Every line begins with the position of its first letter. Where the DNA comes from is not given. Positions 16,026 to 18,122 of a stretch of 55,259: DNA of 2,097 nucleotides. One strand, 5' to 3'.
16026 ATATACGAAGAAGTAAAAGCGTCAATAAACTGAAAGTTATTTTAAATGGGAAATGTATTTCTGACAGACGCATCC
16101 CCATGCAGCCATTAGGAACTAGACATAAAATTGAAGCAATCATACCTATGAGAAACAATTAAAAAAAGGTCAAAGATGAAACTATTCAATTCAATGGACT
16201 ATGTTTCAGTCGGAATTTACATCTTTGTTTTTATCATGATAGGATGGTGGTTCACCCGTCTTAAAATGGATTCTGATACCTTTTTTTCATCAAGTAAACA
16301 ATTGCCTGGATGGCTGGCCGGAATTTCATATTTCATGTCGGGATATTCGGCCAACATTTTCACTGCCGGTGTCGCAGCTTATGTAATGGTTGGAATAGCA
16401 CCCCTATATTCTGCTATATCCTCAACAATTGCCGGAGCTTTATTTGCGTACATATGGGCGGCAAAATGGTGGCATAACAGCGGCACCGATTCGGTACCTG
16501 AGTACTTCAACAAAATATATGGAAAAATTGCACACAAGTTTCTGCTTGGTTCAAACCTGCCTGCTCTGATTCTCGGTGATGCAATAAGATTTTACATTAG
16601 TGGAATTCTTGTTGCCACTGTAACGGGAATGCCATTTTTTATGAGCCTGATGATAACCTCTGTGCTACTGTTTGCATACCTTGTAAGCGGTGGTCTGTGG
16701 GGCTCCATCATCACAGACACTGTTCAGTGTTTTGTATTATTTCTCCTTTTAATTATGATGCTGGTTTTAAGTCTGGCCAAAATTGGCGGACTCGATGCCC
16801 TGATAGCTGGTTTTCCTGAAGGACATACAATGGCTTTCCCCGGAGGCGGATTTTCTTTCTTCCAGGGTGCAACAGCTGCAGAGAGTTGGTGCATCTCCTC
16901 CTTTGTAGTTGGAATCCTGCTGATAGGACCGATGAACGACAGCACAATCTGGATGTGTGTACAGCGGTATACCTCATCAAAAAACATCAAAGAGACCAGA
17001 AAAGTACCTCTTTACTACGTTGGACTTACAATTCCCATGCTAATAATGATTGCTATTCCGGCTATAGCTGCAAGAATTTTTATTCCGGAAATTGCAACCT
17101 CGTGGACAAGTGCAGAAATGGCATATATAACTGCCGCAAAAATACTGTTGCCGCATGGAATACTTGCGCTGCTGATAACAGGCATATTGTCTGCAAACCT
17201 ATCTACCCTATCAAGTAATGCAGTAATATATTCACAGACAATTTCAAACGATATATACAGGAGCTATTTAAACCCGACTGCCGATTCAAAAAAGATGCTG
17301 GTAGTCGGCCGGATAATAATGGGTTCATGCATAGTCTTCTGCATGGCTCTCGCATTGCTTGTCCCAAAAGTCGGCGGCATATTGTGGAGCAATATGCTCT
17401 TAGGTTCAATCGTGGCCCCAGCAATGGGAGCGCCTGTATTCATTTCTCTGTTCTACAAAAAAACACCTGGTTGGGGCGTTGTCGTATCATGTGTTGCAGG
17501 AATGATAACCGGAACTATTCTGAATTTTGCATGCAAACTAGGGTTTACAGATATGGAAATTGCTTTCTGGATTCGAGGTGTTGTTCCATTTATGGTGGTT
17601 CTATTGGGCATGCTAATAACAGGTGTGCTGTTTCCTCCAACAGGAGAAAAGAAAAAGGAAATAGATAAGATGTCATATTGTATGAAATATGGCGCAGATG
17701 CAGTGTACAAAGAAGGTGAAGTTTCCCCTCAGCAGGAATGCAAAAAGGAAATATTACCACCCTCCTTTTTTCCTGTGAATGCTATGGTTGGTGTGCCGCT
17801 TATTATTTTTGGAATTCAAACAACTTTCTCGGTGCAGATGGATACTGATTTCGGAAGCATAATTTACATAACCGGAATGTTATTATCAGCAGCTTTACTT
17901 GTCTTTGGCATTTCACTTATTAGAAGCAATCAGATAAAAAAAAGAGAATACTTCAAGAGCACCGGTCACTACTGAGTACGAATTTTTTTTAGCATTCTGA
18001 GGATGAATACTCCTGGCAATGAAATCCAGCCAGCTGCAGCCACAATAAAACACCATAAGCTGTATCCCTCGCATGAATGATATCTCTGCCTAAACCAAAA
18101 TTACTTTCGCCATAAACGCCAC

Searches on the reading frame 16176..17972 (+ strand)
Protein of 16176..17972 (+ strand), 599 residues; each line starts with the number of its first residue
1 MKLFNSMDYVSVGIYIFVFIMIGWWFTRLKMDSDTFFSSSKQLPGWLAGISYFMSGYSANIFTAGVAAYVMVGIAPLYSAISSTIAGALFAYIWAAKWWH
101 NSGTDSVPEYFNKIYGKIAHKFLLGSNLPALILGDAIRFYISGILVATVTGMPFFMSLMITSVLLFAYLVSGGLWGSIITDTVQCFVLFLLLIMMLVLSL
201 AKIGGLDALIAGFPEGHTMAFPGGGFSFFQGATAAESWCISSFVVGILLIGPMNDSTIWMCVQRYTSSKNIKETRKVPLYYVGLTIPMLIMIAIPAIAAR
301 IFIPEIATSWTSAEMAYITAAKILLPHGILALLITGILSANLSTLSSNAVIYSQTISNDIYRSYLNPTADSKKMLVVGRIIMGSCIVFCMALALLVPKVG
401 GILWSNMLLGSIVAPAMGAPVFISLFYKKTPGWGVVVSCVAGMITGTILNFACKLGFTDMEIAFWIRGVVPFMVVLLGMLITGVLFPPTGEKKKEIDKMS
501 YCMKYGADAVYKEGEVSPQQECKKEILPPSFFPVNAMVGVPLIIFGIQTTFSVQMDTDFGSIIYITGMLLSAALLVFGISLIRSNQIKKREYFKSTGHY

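Call 57: search_protein_families(library=pfam, proteins=[window:16176-17972:+], max_evalue=0.00001)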
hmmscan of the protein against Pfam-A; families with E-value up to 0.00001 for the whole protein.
window:16176-17972:+ (599 aa): 1 family
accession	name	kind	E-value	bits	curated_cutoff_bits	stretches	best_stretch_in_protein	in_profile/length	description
PF00474.23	SSF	-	2.8e-28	99.4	22.8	1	36-442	1-406/406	Sodium:solute symporter family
